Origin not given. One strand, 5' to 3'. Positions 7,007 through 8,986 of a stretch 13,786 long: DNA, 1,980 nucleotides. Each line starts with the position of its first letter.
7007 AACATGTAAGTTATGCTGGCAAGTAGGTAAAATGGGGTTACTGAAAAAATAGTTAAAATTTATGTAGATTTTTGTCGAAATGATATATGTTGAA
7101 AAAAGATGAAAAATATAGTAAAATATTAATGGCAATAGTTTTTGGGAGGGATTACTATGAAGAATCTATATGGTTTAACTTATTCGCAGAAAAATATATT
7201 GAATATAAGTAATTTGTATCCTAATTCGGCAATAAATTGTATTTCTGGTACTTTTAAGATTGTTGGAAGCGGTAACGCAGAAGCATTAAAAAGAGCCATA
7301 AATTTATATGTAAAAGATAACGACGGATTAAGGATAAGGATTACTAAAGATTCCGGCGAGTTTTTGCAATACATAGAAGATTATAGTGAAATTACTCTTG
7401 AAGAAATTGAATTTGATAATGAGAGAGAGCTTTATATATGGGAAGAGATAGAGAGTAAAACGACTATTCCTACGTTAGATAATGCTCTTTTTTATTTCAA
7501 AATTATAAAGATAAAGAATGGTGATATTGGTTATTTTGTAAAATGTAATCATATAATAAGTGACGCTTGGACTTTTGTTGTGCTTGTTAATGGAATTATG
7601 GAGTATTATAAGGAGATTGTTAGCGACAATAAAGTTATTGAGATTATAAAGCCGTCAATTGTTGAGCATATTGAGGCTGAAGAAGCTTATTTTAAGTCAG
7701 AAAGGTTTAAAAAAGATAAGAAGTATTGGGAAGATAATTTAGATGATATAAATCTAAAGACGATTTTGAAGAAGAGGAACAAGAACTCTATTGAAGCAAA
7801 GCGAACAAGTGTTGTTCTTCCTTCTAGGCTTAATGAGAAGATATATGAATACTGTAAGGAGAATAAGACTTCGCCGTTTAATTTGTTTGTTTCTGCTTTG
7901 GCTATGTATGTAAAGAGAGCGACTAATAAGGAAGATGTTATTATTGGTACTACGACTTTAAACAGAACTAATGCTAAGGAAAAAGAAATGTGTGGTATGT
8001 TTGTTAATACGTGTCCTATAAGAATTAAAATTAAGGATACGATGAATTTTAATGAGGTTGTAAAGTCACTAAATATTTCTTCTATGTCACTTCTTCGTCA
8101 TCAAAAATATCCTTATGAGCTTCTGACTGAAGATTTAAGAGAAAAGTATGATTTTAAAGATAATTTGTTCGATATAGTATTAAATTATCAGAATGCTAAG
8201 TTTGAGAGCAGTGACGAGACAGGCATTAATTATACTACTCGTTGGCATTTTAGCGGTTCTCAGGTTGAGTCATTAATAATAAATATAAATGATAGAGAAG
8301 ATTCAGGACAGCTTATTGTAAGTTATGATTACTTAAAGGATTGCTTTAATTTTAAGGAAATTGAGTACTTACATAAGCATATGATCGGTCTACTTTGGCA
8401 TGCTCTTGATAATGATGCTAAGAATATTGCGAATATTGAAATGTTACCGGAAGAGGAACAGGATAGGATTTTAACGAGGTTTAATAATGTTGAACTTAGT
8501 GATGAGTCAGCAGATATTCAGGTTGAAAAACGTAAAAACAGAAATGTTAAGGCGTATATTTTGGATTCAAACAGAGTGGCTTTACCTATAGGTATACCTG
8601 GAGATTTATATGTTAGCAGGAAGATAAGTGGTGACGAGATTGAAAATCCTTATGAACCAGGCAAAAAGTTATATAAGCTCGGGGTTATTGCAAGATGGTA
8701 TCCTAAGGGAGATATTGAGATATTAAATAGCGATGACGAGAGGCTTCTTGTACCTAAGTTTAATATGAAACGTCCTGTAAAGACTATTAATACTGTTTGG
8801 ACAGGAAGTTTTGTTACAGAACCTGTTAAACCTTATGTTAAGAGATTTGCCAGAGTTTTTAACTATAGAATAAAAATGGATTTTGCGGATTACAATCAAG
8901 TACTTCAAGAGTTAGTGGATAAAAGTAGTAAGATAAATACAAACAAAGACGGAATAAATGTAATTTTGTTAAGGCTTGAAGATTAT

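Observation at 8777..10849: An FkbH-like glyceryl-loading unit plus carrier domain takes the place of adenylation in NRPS module 1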

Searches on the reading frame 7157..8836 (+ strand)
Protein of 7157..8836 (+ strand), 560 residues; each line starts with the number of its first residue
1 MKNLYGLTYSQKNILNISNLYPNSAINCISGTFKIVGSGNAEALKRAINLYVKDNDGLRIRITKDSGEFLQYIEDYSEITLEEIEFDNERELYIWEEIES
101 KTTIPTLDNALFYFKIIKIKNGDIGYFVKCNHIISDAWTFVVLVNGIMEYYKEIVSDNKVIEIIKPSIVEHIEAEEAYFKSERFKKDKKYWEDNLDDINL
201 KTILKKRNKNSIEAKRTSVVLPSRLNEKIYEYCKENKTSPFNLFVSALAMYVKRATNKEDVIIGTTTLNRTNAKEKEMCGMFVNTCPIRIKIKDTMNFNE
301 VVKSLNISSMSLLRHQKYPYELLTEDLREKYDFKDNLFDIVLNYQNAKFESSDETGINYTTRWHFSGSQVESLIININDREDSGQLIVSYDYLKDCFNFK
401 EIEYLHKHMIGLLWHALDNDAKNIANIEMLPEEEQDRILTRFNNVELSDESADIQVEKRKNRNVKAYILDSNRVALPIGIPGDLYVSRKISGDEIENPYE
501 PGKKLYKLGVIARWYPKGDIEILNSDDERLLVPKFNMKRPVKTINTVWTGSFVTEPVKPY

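Call 7: search_protein_families(library=pfam, proteins=[window:7157-8776:+], max_evalue=0.01)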
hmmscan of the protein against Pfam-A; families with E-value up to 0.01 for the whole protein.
window:7157-8776:+ (540 aa): 1 family
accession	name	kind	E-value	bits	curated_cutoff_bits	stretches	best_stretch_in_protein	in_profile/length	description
PF00668.25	Condensation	-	4.8e-74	250.1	30.6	1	3-438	3-455/456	Condensation domain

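Call 30: search_solved_structures(query=window:7157-8500:+, max_evalue=0.001, show_alignments=1)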
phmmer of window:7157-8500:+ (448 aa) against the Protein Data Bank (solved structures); distinct sequences matched with E-value up to 0.001: 45.
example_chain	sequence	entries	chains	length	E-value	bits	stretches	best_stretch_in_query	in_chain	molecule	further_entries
2jgp_A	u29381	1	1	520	1.4e-19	73.6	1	34-430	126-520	TYROCIDINE SYNTHETASE 3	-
6p1j_A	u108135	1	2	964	2.2e-19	72.9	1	6-444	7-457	Txo2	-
6oyf_A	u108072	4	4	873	3.1e-18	69.1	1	25-444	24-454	Txo1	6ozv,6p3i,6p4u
7c1k_A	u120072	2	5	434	1.2e-17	67.2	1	2-402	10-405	Non-ribosomal peptide synthetase modules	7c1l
7c1h_A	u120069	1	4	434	1.7e-17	66.7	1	2-402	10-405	Non-ribosomal peptide synthetase modules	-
1l5a_A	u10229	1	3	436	2.4e-16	62.9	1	19-327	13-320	amide synthase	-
9rde_A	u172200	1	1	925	3.3e-16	62.5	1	126-352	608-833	Bacitracin synthase 3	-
5u89_A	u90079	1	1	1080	3.3e-16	62.4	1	129-444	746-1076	Amino acid adenylation domain protein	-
8f7f_A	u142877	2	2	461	3.7e-16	62.3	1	3-371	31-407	Surfactin synthetase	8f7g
7c1p_A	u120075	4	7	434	3.8e-16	62.3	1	2-402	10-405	Non-ribosomal peptide synthetase modules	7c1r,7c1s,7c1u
8f7h_A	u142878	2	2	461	8e-16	61.2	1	3-371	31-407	Surfactin synthetase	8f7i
6n8e_A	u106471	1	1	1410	1.8e-15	60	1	8-326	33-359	holo-ObiF1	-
2vsq_A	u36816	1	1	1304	6.3e-15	58.2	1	3-443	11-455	SURFACTIN SYNTHETASE SUBUNIT 3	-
4jn3_A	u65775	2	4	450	4.8e-13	52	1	87-326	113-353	CDA peptide synthetase I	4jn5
5du9_A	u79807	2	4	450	6e-13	51.7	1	87-326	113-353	CDA peptide synthetase I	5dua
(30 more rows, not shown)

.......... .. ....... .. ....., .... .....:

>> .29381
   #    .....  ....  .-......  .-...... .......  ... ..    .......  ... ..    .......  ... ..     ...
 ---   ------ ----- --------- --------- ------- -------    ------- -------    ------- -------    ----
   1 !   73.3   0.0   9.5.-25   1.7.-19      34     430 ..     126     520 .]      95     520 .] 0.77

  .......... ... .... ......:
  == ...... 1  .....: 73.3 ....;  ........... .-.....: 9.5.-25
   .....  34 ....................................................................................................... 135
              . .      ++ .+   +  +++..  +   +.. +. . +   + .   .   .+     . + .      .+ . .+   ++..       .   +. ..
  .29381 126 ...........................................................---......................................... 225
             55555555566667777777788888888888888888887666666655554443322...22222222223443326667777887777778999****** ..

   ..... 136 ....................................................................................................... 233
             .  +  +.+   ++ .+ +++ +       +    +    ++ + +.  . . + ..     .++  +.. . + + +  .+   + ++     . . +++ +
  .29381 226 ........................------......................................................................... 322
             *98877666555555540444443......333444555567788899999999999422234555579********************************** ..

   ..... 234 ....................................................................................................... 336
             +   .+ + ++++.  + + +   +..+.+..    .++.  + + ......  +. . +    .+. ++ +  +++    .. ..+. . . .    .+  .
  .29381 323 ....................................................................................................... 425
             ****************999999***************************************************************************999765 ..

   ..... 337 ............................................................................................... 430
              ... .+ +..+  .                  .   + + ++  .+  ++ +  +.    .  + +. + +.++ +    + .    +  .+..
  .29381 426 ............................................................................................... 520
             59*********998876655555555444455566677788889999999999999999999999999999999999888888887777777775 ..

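Call 46: find_homologous_proteins(query=window:7157-8836:+, max_evalue=0.00001)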
Query window:7157-8836:+ (560 aa): 32 proteins with E <= 0.00001 among 8000 candidates.
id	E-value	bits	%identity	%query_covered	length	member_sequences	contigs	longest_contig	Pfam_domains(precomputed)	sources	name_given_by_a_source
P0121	1.3e-136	475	42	100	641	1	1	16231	PF00668.26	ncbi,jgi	jgi:hypothetical protein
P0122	1.8e-134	467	43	93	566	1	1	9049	PF00668.26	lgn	-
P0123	2.8e-124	434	45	79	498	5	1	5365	PF00668.26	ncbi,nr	ncbi:MAG: non-ribosomal peptide synthetase, partial [Clostridiales bacterium]|nr:non-ribosomal pepti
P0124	3.9e-121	423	45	79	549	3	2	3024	PF00668.26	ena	-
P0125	1.1e-117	412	44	79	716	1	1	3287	PF00668.26,PF00501.35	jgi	-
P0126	1.6e-116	408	42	79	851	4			PF00668.26,PF00501.35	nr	nr:amino acid adenylation domain-containing protein [Clostridia bacterium]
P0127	8.0e-109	383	43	79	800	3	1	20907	PF00668.26,PF00501.35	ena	-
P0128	1.8e-88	316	49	50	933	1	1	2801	PF00668.26,PF00550.32,PF00501.35,PF13193.13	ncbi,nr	ncbi:MAG: amino acid adenylation domain-containing protein, partial [Bacilli bacterium]|nr:amino aci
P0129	7.9e-82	294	40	61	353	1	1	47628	PF00668.26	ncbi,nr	ncbi:MAG TPA: condensation domain-containing protein [Clostridia bacterium]|nr:condensation domain-c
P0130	8.2e-77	277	35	78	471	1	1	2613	PF00668.26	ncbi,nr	ncbi:MAG: lchAA, partial [Bacilli bacterium]|nr:lchAA [Bacilli bacterium]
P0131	3.5e-74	269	35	78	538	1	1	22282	PF00668.26,PF00501.35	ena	-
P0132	2.3e-73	266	36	79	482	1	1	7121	PF00668.26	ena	-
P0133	1.8e-65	240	31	79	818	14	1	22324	PF00668.26,PF00501.35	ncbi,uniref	ncbi:condensation domain-containing protein, partial [Paenibacillus thiaminolyticus]|uniref:non-ribo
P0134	3.1e-64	236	32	78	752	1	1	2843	PF00668.26,PF00501.35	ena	-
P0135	4.8e-62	228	32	79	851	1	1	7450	PF00668.26,PF00501.35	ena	-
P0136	1.1e-61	227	33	78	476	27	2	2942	PF00668.26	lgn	-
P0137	1.5e-58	217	30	79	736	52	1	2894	PF00668.26,PF00501.35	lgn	-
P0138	4.1e-55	206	35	59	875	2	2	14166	PF00668.26,PF00501.35,PF13193.13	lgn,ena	-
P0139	4.7e-51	192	32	79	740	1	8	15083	PF00668.26,PF00501.35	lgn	-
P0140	3.9e-50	189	32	63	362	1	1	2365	PF00668.26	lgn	-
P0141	2.4e-38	150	30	43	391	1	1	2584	PF00668.26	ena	-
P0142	6.6e-27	112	25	65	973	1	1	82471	PF00668.26,PF00501.35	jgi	-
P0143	9.0e-26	109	24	79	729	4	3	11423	PF00668.26,PF00550.32,PF00501.35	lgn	-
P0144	2.6e-14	71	21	63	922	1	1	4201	PF00668.26,PF00550.32,PF00501.35,PF13193.13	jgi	jgi:amino acid adenylation domain-containing protein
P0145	6.0e-14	70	21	60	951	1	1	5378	PF00668.26,PF00550.32,PF00501.35,PF13193.13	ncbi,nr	ncbi:MAG: amino acid adenylation domain-containing protein, partial [Symploca sp. SIO2D2]|nr:amino a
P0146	1.3e-11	62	23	41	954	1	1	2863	PF00668.26,PF00550.32,PF00501.35,PF13193.13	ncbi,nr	ncbi:MAG: amino acid adenylation domain-containing protein, partial [bacterium]|nr:amino acid adenyl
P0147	2.0e-11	61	32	14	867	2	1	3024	PF00668.26,PF00550.32,PF00501.35,PF13193.13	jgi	jgi:non-ribosomal peptide synthetase component F/acyl carrier protein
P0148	8.9e-11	59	19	76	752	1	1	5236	PF00668.26,PF00550.32,PF00501.35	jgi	jgi:surfactin family lipopeptide synthetase B/lichenysin synthetase B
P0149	5.9e-9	53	22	62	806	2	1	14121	PF00668.26,PF00550.32,PF00501.35,PF13193.13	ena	-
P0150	1.2e-7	49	33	13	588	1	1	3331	PF00668.26,PF00550.32,PF00501.35,PF13193.13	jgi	-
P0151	3.7e-7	47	38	14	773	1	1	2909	PF00668.26,PF00550.32,PF00501.35,PF13193.13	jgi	jgi:amino acid adenylation domain-containing protein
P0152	8.7e-6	43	21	47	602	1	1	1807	PF00668.26,PF00550.32,PF13193.13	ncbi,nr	ncbi:MAG: non-ribosomal peptide synthetase, partial [bacterium]|nr:non-ribosomal peptide synthetase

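Call 48: find_encoding_contigs(protein=P0121, flank=10000, max_places=3)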
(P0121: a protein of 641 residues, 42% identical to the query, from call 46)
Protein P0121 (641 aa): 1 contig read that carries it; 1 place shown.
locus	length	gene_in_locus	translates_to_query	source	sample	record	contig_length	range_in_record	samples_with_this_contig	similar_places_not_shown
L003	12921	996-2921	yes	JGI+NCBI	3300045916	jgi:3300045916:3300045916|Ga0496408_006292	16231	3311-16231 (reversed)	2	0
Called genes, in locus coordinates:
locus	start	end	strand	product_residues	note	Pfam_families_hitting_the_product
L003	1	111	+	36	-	?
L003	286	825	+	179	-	PF22624:AASDHPPT_N, PF01648:ACPS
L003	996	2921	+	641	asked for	PF00668:Condensation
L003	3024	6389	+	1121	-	PF13669:Glyoxalase_4, PF00550:PP-binding, PF00975:Thioesterase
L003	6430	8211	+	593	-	PF16927:HisKA_7TM, PF02518:HATPase_c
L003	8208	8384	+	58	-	-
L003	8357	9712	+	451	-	PF00072:Response_reg (weak), PF11849:DUF3369, PF13487:HD_5, PF01966:HD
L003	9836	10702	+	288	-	PF03755:YicC-like_N, PF08340:YicC-like_C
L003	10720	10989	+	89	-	PF04025:RemA-like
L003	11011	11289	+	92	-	PF00625:Guanylate_kin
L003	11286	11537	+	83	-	PF00625:Guanylate_kin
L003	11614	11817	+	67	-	PF01192:RNA_pol_Rpb6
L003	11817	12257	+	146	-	PF02441:Flavoprotein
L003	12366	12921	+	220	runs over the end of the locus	PF04127:DFP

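Call 52: search_protein_families(library=ncbifam, proteins=[L003:996-2921:+, L003:3024-6389:+, L003:8357-9712:+], max_evalue=0.001)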
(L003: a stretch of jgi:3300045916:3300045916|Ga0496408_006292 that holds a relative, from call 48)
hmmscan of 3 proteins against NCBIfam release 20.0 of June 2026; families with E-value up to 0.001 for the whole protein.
L003:996-2921:+ (641 aa): 7 families
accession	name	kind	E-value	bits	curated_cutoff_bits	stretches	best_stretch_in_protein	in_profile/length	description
NF004282.0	PRK05691.1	subfamily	4.1e-52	175.8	4090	1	6-448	676-1123/4334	non-ribosomal peptide synthase/polyketide synthase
NF038078.1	NRPS_MxcG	equivalog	9.7e-32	109.3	2300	1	4-433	3-429/1442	myxochelin non-ribosomal peptide synthetase MxcG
NF047350.1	aureusi_NRPS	equivalog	1.1e-31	108.7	2500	1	3-437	992-1415/2373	aureusimine non-ribosomal peptide synthetase AusA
NF007605.2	PRK10252.1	equivalog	7e-26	90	2400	2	6-334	4-336/1292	enterobactin non-ribosomal peptide synthetase EntF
TIGR03443.1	alpha_am_amid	equivalog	5.5e-08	30.6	1030.1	1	233-440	42-220/1390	L-aminoadipate-semialdehyde dehydrogenase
NF041803.1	NRPS_SolG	exception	4.5e-07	27.8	2200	0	475-546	892-969/1163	solanimycin non-ribosomal peptide synthetase SolG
TIGR01733.1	AA-adenyl-dom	subfamily_domain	9e-07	28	317.4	1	473-546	301-380/409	amino acid adenylation domain-containing protein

L003:3024-6389:+ (1121 aa): 11 families
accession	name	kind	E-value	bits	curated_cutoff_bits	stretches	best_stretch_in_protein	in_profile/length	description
TIGR01686.1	FkbH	subfamily_domain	1.2e-86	290.8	146.65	1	80-395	3-316/323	FkbH domain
NF007605.2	PRK10252.1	equivalog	1.8e-21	75.4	2400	1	743-938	968-1166/1292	enterobactin non-ribosomal peptide synthetase EntF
NF040607.1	mycolic_Pks13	equivalog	9e-21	73.1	2100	1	790-1108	1370-1679/1680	polyketide synthase Pks13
TIGR01681.1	HAD-SF-IIIC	subfamily_domain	2.5e-18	67.2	35.75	1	81-193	1-125/132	HAD-IIIC family phosphatase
TIGR03081.1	metmalonyl_epim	equivalog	6.5e-18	65.5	114.95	1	448-571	2-127/129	methylmalonyl-CoA epimerase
NF004282.0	PRK05691.1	subfamily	3.8e-16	56.3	4090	1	743-831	4235-4323/4334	non-ribosomal peptide synthase/polyketide synthase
NF047350.1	aureusi_NRPS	equivalog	8.7e-14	49.4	2500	1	730-820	1908-1994/2373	aureusimine non-ribosomal peptide synthetase AusA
NF038078.1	NRPS_MxcG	equivalog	3.6e-08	31.1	2300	1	739-819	964-1044/1442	myxochelin non-ribosomal peptide synthetase MxcG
TIGR03443.1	alpha_am_amid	equivalog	7.6e-08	30.2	1030.1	1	741-828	840-929/1390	L-aminoadipate-semialdehyde dehydrogenase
NF041803.1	NRPS_SolG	exception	4.2e-07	27.9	2200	1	743-816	1083-1155/1163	solanimycin non-ribosomal peptide synthetase SolG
NF050075.1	SMU1112c_YaeR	equivalog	0.00017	21.8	140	1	448-538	4-92/125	SMU1112c/YaeR family gloxylase I-like metalloprotein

L003:8357-9712:+ (451 aa): 4 families
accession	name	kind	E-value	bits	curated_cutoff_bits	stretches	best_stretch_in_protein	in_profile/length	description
NF053512.1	nitric_RR_NosR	exception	7.9e-52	176.7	400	2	240-443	158-362/422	response regulator c-di-GMP phosphodiesterase, NosR family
TIGR00277.1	HDIG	domain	2.7e-08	33.6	27.6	1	277-364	8-83/84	HDIG domain-containing metalloprotein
NF045665.1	NTPtran_DVU1551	equivalog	0.00018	20.6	315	0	256-314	198-260/359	DVU_1551 family NTP transferase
NF040749.1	tetrathio_RR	equivalog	0.00048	19.9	290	0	8-84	46-121/191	tetrathionate respiration response regulator TtrR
